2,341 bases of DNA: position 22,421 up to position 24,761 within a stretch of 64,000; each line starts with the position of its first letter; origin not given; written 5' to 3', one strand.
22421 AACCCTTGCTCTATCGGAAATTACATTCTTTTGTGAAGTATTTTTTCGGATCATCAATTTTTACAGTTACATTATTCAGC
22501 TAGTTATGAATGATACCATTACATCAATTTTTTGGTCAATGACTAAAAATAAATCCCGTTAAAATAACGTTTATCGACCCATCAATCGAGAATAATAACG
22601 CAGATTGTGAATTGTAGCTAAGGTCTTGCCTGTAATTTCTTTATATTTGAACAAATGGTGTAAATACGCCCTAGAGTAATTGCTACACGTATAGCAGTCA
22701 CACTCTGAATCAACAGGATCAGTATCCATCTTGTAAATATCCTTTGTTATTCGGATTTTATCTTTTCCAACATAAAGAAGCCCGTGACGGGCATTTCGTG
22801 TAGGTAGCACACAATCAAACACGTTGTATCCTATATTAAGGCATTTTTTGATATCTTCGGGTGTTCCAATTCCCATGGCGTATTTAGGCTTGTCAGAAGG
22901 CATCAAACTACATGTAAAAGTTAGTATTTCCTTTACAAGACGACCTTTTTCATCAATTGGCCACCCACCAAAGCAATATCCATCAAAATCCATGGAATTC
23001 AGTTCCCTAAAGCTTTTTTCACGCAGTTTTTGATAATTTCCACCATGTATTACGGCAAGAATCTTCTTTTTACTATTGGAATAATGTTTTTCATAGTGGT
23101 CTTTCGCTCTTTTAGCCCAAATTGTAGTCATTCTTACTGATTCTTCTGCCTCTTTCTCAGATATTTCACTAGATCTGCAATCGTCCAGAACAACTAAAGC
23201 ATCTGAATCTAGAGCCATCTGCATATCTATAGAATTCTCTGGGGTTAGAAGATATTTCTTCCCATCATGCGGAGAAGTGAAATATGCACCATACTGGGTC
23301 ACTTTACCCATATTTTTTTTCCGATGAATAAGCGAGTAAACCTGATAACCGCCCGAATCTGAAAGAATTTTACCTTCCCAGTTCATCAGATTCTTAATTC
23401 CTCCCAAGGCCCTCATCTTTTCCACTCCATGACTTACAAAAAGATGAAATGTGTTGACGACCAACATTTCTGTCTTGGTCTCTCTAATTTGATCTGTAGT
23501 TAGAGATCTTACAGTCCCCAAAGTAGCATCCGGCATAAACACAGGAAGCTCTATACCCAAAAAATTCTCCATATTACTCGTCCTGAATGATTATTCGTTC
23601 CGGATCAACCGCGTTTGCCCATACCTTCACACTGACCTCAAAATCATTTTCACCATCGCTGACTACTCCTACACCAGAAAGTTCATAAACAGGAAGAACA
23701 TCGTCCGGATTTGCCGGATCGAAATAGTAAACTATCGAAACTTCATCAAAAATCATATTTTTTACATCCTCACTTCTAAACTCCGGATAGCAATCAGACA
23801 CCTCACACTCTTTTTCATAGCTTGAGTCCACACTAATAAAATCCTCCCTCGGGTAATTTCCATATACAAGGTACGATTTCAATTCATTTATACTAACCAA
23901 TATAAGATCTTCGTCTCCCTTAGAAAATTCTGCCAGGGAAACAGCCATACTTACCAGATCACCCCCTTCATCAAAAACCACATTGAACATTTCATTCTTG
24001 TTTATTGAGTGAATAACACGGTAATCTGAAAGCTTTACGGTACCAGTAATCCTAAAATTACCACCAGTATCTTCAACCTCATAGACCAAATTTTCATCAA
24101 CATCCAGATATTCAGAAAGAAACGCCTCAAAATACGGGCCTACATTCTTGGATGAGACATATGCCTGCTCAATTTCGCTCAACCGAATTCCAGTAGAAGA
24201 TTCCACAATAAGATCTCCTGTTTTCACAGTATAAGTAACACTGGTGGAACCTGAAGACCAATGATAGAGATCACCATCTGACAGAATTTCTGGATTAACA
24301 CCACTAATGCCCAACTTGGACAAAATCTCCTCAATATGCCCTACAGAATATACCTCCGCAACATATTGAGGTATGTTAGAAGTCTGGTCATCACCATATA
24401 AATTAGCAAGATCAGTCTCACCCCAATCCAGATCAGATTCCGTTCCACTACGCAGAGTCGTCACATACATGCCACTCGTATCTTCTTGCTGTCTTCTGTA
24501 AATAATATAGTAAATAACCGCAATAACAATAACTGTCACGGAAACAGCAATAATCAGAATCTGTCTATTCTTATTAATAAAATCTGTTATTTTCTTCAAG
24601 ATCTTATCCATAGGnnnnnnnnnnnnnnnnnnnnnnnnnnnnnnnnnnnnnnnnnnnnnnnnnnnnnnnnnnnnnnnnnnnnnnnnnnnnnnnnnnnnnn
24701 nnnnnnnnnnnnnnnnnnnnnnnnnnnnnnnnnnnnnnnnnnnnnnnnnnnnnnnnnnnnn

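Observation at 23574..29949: Four-gene uncharacterised envelope module wedged between queA and tgt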

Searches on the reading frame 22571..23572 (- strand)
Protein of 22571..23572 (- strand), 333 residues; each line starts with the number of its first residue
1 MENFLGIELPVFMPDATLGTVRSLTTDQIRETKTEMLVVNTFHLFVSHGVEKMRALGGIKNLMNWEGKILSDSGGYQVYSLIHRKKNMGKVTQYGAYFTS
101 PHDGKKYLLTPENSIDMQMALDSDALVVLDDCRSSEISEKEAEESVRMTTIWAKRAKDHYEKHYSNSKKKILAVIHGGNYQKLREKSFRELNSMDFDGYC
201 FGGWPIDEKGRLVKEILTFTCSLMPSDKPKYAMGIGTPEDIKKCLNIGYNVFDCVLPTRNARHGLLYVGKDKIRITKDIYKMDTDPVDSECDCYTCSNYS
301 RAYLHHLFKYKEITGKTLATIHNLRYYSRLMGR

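Call 3: search_protein_families(library=pfam, proteins=[window:22571-23572:-], max_evalue=1)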
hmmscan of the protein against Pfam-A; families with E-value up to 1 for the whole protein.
window:22571-23572:- (333 aa): 1 family
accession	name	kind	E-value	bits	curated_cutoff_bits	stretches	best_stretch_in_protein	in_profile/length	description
PF01702.25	TGT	-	4.3e-108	362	26.3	1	7-332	15-333/357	Queuine tRNA-ribosyltransferase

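Call 4: search_protein_families(library=ncbifam, proteins=[window:22571-23572:-], max_evalue=1)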
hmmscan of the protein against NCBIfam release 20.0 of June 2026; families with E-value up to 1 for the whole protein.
window:22571-23572:- (333 aa): 7 families
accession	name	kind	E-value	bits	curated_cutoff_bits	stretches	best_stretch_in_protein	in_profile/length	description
TIGR00430.1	Q_tRNA_tgt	equivalog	8.8e-112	373.7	306.75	1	7-332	22-341/368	tRNA guanosine(34) transglycosylase Tgt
TIGR00449.1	tgt_general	superfamily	2.5e-105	352.4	47.6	1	7-331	22-339/367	tRNA-guanine transglycosylase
TIGR00432.2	arcsn_tRNA_tgt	equivalog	1.5e-22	79.7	350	1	7-326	22-306/441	tRNA guanosine(15) transglycosylase TgtA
NF040592.1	tRNA_mod_ArcS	equivalog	0.0016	17.1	440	1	152-305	52-198/575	archaeosine synthase subunit alpha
NF041059.1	DpdA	equivalog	0.0035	16.2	200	1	127-330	130-341/406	tRNA-guanine transglycosylase DpdA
NF009942.0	PRK13405.1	equivalog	0.081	10.4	1166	1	6-65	1102-1164/1245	magnesium chelatase subunit H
NF007588.0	PRK10225.1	equivalog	0.095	12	442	1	180-208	226-254/257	Uxu operon transcriptional regulator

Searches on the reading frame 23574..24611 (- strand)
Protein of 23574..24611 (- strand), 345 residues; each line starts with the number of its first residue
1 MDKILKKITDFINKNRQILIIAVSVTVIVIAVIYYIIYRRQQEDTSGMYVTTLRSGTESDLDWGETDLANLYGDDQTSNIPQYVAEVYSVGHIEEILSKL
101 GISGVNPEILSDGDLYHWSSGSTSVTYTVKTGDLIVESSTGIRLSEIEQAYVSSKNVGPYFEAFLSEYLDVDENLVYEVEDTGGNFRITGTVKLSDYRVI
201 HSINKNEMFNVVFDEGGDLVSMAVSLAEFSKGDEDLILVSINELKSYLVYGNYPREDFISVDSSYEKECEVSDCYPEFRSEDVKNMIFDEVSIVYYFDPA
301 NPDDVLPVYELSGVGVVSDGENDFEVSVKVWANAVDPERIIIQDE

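Call 3: search_protein_families(library=pfam, proteins=[window:23574-24611:-], max_evalue=1)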
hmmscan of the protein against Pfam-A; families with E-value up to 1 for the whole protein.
window:23574-24611:- (345 aa): 5 families
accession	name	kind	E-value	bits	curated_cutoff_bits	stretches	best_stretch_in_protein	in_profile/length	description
PF08679.17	DsrD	-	0.029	15.1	24.2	1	108-129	42-62/65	Dissimilatory sulfite reductase D (DsrD)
PF06024.17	Orf78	-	0.074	13.8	29.4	1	19-44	68-93/101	Orf78 (ac78)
PF08693.15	SKG6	-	0.53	9.5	30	1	21-44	26-49/668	SKG6 family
PF05961.16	Chordopox_A13L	-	0.55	10.9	24.1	1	21-44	6-29/69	Chordopoxvirus A13L protein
PF08114.16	PMP1_2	-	0.61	10.3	22.3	0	20-47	12-39/43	ATPase proteolipid family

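Call 4: search_protein_families(library=ncbifam, proteins=[window:23574-24611:-], max_evalue=1)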
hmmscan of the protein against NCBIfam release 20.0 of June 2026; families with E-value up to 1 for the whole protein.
window:23574-24611:- (345 aa): 4 families
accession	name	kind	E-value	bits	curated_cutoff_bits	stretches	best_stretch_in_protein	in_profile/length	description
TIGR00990.1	3a0801s09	subfamily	0.051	12.2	757.25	1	4-44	22-62/615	mitochondrial import receptor subunit TOM70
NF049880.1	FvfA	exception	0.068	13.6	130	1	20-72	8-59/130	Francisella virulence factor A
TIGR00739.1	yajC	equivalog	0.079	13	44.2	1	25-44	8-27/84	preprotein translocase subunit YajC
NF053779.1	BT3442_fam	equivalog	0.39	9.4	940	1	3-44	344-386/563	BT3442 family protein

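Call 5: search_protein_families(library=phrogs, proteins=[window:23574-24611:-], max_evalue=1)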
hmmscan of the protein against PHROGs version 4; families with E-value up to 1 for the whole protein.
window:23574-24611:- (345 aa): 1 family
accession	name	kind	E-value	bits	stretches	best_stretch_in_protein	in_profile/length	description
phrog_12653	-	unknown function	0.04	15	1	3-40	6-43/65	-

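Call 32: search_solved_structures(query=A3, max_evalue=10, show_alignments=1)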
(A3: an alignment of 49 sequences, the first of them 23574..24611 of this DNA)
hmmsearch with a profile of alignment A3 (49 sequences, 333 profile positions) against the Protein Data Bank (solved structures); distinct sequences matched with E-value up to 10: 7.
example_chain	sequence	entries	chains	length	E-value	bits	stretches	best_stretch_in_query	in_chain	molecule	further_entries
2f66_C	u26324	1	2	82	0.13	14.5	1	123-165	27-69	Protein SRN2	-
2caz_C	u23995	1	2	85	0.14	14.4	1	123-165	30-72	PROTEIN SRN2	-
8zjz_A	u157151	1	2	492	0.51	12.6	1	15-82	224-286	Butyrophilin subfamily 2 member A1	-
8za9_E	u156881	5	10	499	0.52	12.5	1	15-82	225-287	Butyrophilin subfamily 2 member A1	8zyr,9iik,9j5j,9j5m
9jq6_E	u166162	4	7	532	0.58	12.4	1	15-82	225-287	Butyrophilin subfamily 2 member A1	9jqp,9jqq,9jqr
8zk1_A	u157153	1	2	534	0.58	12.4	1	15-82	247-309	Butyrophilin subfamily 2 member A1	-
8zhr_B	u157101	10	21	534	0.58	12.4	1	15-82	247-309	Butyrophilin subfamily 2 member A1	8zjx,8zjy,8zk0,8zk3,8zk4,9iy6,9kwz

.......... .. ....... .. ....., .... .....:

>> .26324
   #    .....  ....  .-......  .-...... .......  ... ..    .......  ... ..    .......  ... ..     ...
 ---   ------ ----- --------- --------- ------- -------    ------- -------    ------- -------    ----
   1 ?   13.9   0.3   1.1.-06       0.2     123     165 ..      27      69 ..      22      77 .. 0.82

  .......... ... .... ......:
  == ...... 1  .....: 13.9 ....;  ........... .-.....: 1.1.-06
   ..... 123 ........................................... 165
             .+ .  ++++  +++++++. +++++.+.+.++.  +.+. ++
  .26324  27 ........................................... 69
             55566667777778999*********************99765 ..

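Call 33: search_protein_families(library=pfam, alignment_id=A3, max_evalue=0.1)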
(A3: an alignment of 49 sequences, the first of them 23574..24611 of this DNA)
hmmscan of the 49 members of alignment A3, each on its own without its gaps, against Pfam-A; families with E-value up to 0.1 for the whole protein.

A. member 1, window:23574-24611:- (345 aa): 2 families
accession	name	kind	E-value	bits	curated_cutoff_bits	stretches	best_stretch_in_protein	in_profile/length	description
PF08679.17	DsrD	-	0.029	15.1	24.2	0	108-129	42-62/65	Dissimilatory sulfite reductase D (DsrD)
PF06024.17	Orf78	-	0.074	13.8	29.4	0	19-44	68-93/101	Orf78 (ac78)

B. families by the number of members that match (of 49 scanned): 28 families (the first 25 are shown)
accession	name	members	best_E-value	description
PF17870.6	Insulin_TMD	2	0.00029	Insulin receptor trans-membrane segment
PF09864.15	MliC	2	0.013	Membrane-bound lysozyme-inhibitor of c-type lysozyme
PF05170.20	AsmA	2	0.026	AsmA family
PF13588.12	HSDR_N_2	2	0.043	Type I restriction enzyme R protein N terminus (HSDR_N)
PF08759.17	GT-D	1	0.019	Glycosyltransferase GT-D fold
PF01514.23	YscJ_FliF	1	0.021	Secretory protein of YscJ/FliF family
PF06703.16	SPC25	1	0.023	Microsomal signal peptidase 25 kDa subunit (SPC25)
PF18990.6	DUF5723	1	0.028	Family of unknown function (DUF5723)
PF08679.17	DsrD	1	0.029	Dissimilatory sulfite reductase D (DsrD)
PF11346.13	DUF3149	1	0.034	Protein of unknown function (DUF3149)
PF07672.19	MFS_Mycoplasma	1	0.038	Mycoplasma MFS transporter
PF13800.11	Sigma_reg_N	1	0.039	Sigma factor regulator N-terminal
PF06363.16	Picorna_P3A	1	0.039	Picornaviridae P3A protein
PF16444.10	DUF5041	1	0.046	Domain of unknown function (DUF5041)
PF08999.15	SP_C-Propep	1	0.05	Surfactant protein C, N terminal propeptide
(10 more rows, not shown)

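Call 36: find_homologous_proteins(query=window:23574-24611:-, max_evalue=0.001)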
Query window:23574-24611:- (345 aa): 1 proteins with E <= 0.001 among 4579 candidates.
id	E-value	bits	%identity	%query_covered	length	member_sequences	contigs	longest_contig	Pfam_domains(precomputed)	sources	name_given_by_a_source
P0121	2.4e-220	749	100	100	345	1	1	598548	-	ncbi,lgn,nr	ncbi:hypothetical protein JW710_03090 [Candidatus Dojkabacteria bacterium]|nr:hypothetical protein [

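Call 37: find_homologous_proteins(query=A3, max_evalue=0.001)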
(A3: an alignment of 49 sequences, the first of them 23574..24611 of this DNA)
Query A3 (49 sequences) (345 aa, profile of the alignment): 10 proteins with E <= 0.001 among 8000 candidates.
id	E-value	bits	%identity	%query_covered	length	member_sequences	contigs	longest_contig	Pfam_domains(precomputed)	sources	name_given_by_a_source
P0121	4.3e-65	238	100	100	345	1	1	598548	-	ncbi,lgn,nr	ncbi:hypothetical protein JW710_03090 [Candidatus Dojkabacteria bacterium]|nr:hypothetical protein [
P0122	2.0e-60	223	21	97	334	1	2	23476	-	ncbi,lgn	-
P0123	4.7e-60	221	19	66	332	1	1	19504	-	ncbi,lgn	-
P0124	1.8e-57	213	25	24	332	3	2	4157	-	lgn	-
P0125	1.9e-57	213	23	24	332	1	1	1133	-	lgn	-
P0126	1.4e-54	204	29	24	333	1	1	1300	-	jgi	jgi:hypothetical protein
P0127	3.4e-53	199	23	65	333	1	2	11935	-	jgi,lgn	-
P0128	3.3e-51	192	21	68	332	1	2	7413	-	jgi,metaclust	metaclust:\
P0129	4.9e-50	189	23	68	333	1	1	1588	-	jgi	-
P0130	4.1e-49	186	22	97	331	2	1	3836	-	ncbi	-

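Call 67: predict_structure(alignment_id=A4)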
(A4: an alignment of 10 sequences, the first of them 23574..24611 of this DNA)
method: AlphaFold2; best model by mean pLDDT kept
length: 345 residues; sequences in the alignment: 10
mean_pLDDT: 53.7   pTM: 0.42
mean pLDDT of the five models: 53.7, 50.5, 50.0, 39.1, 39.1
residues with pLDDT >= 90: 1; 70-90: 106; 50-70: 81; < 50: 157
segments of 3 or more residues with pLDDT < 50: 41-86, 193-207, 228-308, 332-345
pLDDT, mean of each block of 10 residues (from residue 1): 79 81 84 74 34 26 26 30 47 77 74 72 76 75 61 64 71 62 70 38 42 76 62 33 40 28 26 31 43 42 42 56 54 41 30
secondary structure, 60 per line:
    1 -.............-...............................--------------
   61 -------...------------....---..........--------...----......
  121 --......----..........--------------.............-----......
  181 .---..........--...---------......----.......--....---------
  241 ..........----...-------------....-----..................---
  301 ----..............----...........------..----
elements in order: H2-14 H16-46 E83-86 H90-99 E108-110 E115-120 E123-128 E133-142 H157-169 E175-181 E185-194 E197-199 E209-214 E219-225 E228-231 H241-250 H271-274 E283-297 E305-318 E323-333
